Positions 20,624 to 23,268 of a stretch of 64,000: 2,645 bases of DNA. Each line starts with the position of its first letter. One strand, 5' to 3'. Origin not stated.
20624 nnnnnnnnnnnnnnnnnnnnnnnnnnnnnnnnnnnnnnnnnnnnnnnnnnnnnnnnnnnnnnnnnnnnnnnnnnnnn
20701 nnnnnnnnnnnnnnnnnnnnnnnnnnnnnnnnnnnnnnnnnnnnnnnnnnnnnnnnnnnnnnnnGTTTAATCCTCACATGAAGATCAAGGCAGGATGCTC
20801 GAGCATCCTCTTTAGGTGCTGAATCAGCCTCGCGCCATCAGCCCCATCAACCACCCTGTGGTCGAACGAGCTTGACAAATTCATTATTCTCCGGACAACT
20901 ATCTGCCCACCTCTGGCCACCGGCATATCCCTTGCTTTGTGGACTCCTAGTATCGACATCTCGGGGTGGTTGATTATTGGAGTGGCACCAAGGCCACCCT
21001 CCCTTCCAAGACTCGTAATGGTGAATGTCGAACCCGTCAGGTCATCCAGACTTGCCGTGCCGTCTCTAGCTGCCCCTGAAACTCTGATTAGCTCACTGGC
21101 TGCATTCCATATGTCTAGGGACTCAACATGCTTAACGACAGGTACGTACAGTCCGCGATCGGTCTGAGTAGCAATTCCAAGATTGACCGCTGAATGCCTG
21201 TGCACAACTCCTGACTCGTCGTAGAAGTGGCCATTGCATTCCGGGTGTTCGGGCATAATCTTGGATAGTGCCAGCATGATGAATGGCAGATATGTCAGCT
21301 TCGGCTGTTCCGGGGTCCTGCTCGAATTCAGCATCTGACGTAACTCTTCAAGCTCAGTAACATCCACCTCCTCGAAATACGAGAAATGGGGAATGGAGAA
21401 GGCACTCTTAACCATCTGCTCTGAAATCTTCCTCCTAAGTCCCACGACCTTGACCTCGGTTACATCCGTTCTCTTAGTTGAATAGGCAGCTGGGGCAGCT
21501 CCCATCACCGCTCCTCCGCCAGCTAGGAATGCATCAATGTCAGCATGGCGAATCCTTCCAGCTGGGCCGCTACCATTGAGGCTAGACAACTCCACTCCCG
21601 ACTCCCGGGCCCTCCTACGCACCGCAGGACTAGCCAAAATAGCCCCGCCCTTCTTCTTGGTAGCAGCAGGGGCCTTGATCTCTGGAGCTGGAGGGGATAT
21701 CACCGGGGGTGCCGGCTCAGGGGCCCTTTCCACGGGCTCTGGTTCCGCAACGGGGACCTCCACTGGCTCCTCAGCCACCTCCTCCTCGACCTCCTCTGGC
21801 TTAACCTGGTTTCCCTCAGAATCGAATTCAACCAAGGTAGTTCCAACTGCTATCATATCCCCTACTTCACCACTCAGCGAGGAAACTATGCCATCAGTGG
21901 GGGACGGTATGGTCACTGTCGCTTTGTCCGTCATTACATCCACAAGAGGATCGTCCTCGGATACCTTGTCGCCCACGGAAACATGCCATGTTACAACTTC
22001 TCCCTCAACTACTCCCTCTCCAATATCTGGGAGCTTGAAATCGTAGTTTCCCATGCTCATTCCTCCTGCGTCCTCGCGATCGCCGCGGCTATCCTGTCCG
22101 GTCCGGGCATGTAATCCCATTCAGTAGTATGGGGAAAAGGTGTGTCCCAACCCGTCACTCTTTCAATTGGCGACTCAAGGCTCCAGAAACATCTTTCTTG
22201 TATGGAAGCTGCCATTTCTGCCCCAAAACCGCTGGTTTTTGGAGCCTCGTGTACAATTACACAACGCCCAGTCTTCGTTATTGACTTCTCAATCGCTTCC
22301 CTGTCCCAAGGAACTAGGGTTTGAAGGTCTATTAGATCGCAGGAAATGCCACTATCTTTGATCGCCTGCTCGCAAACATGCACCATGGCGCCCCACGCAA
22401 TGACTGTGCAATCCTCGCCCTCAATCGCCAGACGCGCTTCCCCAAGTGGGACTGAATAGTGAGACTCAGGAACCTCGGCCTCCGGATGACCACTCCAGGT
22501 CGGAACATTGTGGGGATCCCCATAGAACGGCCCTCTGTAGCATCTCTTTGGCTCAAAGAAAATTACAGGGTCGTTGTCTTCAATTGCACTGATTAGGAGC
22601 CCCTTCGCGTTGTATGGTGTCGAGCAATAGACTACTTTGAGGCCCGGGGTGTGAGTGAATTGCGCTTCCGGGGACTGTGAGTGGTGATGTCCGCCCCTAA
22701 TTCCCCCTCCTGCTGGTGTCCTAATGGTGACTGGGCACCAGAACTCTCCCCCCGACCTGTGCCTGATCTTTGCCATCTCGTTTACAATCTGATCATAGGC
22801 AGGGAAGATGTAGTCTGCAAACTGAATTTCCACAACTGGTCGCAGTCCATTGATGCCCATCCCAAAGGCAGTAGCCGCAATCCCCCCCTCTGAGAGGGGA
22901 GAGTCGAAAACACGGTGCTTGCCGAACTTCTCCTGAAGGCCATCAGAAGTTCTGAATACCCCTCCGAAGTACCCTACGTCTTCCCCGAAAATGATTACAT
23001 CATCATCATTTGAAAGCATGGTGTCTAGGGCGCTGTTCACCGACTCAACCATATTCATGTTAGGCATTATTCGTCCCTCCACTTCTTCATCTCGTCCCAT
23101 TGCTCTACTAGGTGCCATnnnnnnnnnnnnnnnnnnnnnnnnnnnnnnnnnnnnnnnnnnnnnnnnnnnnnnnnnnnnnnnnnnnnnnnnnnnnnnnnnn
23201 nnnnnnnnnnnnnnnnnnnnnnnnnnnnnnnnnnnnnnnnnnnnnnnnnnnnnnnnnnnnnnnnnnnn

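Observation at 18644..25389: Complete 2-oxoacid dehydrogenase complex operon bracketed by both lipoylation genes, with overlapping start/stop codons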

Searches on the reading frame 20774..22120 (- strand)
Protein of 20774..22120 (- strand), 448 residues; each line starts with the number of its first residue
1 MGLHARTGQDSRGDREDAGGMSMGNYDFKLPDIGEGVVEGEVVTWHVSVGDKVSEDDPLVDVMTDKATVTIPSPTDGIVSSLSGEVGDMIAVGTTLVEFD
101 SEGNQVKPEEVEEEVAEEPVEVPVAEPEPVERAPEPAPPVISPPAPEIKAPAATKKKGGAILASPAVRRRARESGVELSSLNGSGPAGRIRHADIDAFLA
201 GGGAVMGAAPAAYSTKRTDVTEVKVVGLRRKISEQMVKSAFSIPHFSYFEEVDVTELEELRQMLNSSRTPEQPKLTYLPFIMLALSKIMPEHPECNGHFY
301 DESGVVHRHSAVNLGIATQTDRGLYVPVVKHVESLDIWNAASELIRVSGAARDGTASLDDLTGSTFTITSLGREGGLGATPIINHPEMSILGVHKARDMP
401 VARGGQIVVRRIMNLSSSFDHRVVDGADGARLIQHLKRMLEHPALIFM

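Call 3: search_protein_families(library=pfam, proteins=[window:20774-22120:-])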
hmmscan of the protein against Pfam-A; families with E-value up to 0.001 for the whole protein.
window:20774-22120:- (448 aa): 4 families
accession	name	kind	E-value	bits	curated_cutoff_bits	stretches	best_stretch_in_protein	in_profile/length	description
PF00198.28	2-oxoacid_dh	-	1.7e-75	253.9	23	1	219-448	3-232/232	2-oxoacid dehydrogenases acyltransferase (catalytic domain)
PF00364.28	Biotin_lipoyl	-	1.8e-20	73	22.1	1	27-98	2-72/73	Biotin-requiring enzyme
PF02817.22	E3_binding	-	7.1e-14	52.2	23.7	1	161-195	1-35/36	e3 binding domain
PF13533.13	Biotin_lipoyl_2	-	5.3e-06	26.6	29.8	0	38-59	7-28/32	Biotin-lipoyl like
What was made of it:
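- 20774..22054 (-): E2 dihydrolipoyl acyltransferase (426 aa; an alternative ATG at 22060 gives 428 aa and the ATGA overlap). The domains are one lipoyl domain (PF00364), a PSBD (PF02817) and a catalytic domain (PF00198) (call 3).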

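Call 4: search_protein_families(library=ncbifam, proteins=[window:20774-22120:-])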
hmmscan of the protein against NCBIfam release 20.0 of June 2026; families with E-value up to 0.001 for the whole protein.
window:20774-22120:- (448 aa): 13 families
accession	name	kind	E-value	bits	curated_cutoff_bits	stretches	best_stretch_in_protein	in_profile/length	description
NF008814.0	PRK11854.1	equivalog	8e-96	321.9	722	1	17-442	199-631/637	pyruvate dehydrogenase complex dihydrolipoyllysine-residue acetyltransferase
TIGR01348.1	PDHac_trf_long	equivalog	1.6e-86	291.1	552.1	1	19-447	149-586/587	dihydrolipoyllysine-residue acetyltransferase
TIGR02927.1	SucB_Actino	equivalog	7.3e-75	252.9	423.45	1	23-443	124-571/579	2-oxoglutarate dehydrogenase, E2 component, dihydrolipoamide succinyltransferase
NF004309.0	PRK05704.1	equivalog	2.3e-72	244.6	449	1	27-446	4-404/408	2-oxoglutarate dehydrogenase complex dihydrolipoyllysine-residue succinyltransferase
TIGR01347.1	sucB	equivalog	9.6e-70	235.8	378.65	1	27-446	2-400/404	dihydrolipoyllysine-residue succinyltransferase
TIGR01349.1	PDHac_trf_mito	equivalog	1.3e-62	212.3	445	1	29-446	3-435/437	pyruvate dehydrogenase complex dihydrolipoamide acetyltransferase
NF008815.0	PRK11857.1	equivalog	4.1e-50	171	378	1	161-446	4-305/308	dihydrolipoamide acetyltransferase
NF011416.0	PRK14843.1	equivalog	3.2e-45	154.5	429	1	215-444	113-343/347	dihydrolipoamide acetyltransferase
NF008907.0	PRK12270.1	equivalog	2.6e-21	75.2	878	1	109-441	52-362/1241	multifunctional oxoglutarate decarboxylase/oxoglutarate dehydrogenase thiamine pyrophosphate-binding subunit/dihydrolipoyllysine-residue suc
NF011457.0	PRK14875.1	equivalog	7.6e-16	58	307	1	29-201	7-128/372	acetoin dehydrogenase dihydrolipoyllysine-residue acetyltransferase subunit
NF008854.0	PRK11892.1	equivalog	3.6e-08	32.5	454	1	27-172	4-149/464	pyruvate dehydrogenase complex E1 component subunit beta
TIGR02712.1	urea_carbox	equivalog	0.00019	19.2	1303.85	1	38-97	1139-1198/1201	urea carboxylase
NF009554.0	PRK12999.1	equivalog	0.00077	17.4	965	1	38-99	1084-1145/1147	pyruvate carboxylase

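Call 18: search_solved_structures(query=window:20774-22060:-, max_evalue=1e-10)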
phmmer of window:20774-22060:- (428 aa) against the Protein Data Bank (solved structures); distinct sequences matched with E-value up to 1e-10: 45.
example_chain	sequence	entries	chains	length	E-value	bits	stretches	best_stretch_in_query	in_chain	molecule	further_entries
3duf_I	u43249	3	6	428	5.9e-88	298.8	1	6-428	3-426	Dihydrolipoyllysine-residue acetyltransferase component of pyruvate dehydrogenase complex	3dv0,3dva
7b9k_A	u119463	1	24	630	2.8e-76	260.3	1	6-419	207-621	Dihydrolipoyllysine-residue acetyltransferase component of pyruvate dehydrogenase complex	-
9y7v_D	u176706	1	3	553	1.8e-58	201.7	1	10-424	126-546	Dihydrolipoyllysine-residue acetyltransferase component of pyruvate dehydrogenase complex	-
1b5s_A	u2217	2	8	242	3.4e-51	177.7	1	197-428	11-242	DIHYDROLIPOAMIDE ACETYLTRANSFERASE | Dihydrolipoyllysine-residue acetyltransferase component of pyruvate dehydrogenase complex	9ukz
8piu_B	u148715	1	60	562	5.1e-51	177.1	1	9-426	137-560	Dihydrolipoyllysine-residue acetyltransferase component of pyruvate dehydrogenase complex,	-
6ct0_0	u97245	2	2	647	1e-50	176.1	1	9-426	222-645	Dihydrolipoyllysine-residue acetyltransferase component of pyruvate dehydrogenase complex,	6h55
8eqn_A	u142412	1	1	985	2.3e-50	175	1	187-428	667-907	BG505 UFO-E2p-L4P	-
7uom_01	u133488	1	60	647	1.1e-49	172.7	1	9-426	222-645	Acetyltransferase component of pyruvate dehydrogenase complex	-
8x03_A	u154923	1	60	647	1.3e-49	172.5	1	9-426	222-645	Acetyltransferase component of pyruvate dehydrogenase complex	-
9j1w_A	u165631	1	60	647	1.8e-49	172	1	9-426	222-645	Acetyltransferase component of pyruvate dehydrogenase complex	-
9njt_A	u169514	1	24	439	8.4e-48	166.5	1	199-427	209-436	Dihydrolipoyllysine-residue succinyltransferase component of 2-oxoglutarate dehydrogenase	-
6zlm_A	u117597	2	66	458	1.1e-46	162.8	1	9-425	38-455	Dihydrolipoyllysine-residue acetyltransferase component of pyruvate dehydrogenase complex,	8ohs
6h05_A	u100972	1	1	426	6.1e-43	150.5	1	197-427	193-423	Dihydrolipoyllysine-residue succinyltransferase component of 2-oxoglutarate dehydrogenase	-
8x02_A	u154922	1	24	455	1e-42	149.8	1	190-427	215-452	Dihydrolipoyllysine-residue succinyltransferase component of 2-oxoglutarate dehydrogenase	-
6zzl_A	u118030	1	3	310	2.4e-42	148.6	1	143-421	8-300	Dihydrolipoyllysine-residue acetyltransferase component of pyruvate dehydrogenase complex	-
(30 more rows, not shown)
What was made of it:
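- Closest known: Thermoplasma acidophilum OADHC operon. Same: The E2 catalytic domain scores 122 bits to 3RQC (call 18).
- Its catalytic domain alone scores 178 bits against PDH E2, against 126 for bovine BCKDH E2 (call 18). E2 is most similar to Geobacillus PDH E2 (call 18).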

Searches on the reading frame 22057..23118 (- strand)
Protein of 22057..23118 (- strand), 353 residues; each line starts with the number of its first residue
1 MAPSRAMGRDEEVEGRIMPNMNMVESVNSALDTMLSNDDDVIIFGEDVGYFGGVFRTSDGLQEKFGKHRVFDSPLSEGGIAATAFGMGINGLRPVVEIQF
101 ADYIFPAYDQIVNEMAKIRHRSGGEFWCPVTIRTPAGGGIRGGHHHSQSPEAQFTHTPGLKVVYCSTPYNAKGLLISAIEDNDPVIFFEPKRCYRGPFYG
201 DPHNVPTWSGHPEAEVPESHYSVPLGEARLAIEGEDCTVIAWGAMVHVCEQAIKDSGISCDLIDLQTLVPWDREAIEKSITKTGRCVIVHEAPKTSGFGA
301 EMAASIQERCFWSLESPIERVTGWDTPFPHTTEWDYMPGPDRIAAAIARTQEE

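Call 3: search_protein_families(library=pfam, proteins=[window:22057-23118:-])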
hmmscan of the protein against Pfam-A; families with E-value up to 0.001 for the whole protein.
window:22057-23118:- (353 aa): 2 families
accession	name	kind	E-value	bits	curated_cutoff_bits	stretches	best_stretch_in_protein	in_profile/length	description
PF02779.29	Transket_pyr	-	1.1e-41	142.8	27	1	21-195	3-173/174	Transketolase, pyrimidine binding domain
PF02780.25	Transketolase_C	-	1.6e-31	109.2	25.9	1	226-343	1-124/124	Transketolase, C-terminal domain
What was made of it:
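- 22057..23067 (-): E1beta (336 aa); its start ATG overlaps the E1alpha TAA (TAATG 23069-23065). PF02779 plus PF02780 match (call 3).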

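Call 4: search_protein_families(library=ncbifam, proteins=[window:22057-23118:-])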
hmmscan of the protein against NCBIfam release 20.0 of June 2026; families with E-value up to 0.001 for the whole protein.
window:22057-23118:- (353 aa): 7 families
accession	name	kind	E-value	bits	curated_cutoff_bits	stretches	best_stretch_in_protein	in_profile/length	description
NF006667.0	PRK09212.1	subfamily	6e-78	262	321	1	19-340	2-310/327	pyruvate dehydrogenase complex E1 component subunit beta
NF008854.0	PRK11892.1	equivalog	6.8e-72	242.6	454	1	11-335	131-444/464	pyruvate dehydrogenase complex E1 component subunit beta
TIGR00204.1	dxs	equivalog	1.3e-12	47.1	465.95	2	221-321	481-581/616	1-deoxy-D-xylulose-5-phosphate synthase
NF004559.0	PRK05899.2-5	equivalog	3.4e-12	45.4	488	1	233-308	501-580/627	transketolase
NF003933.0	PRK05444.2-2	equivalog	6e-09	34.9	395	1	60-307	328-558/606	1-deoxy-D-xylulose-5-phosphate synthase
NF008968.0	PRK12315.1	subfamily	6.5e-06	24.7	510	1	22-304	280-535/582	1-deoxy-D-xylulose-5-phosphate synthase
NF004556.0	PRK05899.2-2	equivalog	0.00074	17.9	575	0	220-309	505-596/639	transketolase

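Call 17: search_solved_structures(query=window:22057-23067:-, max_evalue=1e-10)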
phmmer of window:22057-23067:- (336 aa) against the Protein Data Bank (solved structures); distinct sequences matched with E-value up to 1e-10: 12.
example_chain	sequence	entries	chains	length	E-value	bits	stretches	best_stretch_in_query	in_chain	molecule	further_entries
2bp7_B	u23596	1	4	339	4.9e-134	449.8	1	3-335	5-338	2-OXOISOVALERATE DEHYDROGENASE BETA SUBUNIT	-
1qs0_B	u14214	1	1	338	4.9e-134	449.8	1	3-335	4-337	2-OXOISOVALERATE DEHYDROGENASE BETA-SUBUNIT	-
1um9_B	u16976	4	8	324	3.7e-104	351.5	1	3-332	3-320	2-oxo acid dehydrogenase beta subunit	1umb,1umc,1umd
1dtw_B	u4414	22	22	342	2.5e-99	335.7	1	3-323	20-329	BRANCHED-CHAIN ALPHA-KETO ACID DEHYDROGENASE BETA SUBUNIT | 2-OXOISOVALERATE DEHYDROGENASE BETA SUBUNIT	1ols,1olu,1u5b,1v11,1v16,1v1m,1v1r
2j9f_B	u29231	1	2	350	2.6e-99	335.6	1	3-323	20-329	2-OXOISOVALERATE DEHYDROGENASE BETA SUBUNIT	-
1olx_B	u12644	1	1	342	5.6e-98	331.2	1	3-323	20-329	2-OXOISOVALERATE DEHYDROGENASE BETA SUBUNIT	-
1ik6_A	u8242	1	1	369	3.5e-92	312.1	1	4-331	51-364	pyruvate dehydrogenase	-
3duf_B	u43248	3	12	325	2.3e-87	296.3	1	1-314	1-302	Pyruvate dehydrogenase E1 component subunit beta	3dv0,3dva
1w85_B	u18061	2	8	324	4.8e-87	295.2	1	3-314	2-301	PYRUVATE DEHYDROGENASE E1 COMPONENT, BETA SUBUNIT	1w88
6cer_B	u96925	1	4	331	3.7e-54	187.1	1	7-315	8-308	Pyruvate dehydrogenase E1 component subunit beta, mitochondrial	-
1ni4_B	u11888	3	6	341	3.7e-54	187.1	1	7-315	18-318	Pyruvate dehydrogenase E1 component: Beta subunit | Pyruvate dehydrogenase E1 component subunit beta | Pyruvate dehydrogenase E1 component subunit beta, mitocho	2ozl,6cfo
3exe_B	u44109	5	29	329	3.8e-54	187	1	7-315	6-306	Pyruvate dehydrogenase E1 component subunit beta, mitochondrial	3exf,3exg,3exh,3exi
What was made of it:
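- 22057..23067 (-): It scores 450 bits to P. putida BCKDH beta, 296 to Geobacillus PDH beta and 187 to human PDH beta (call 17).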
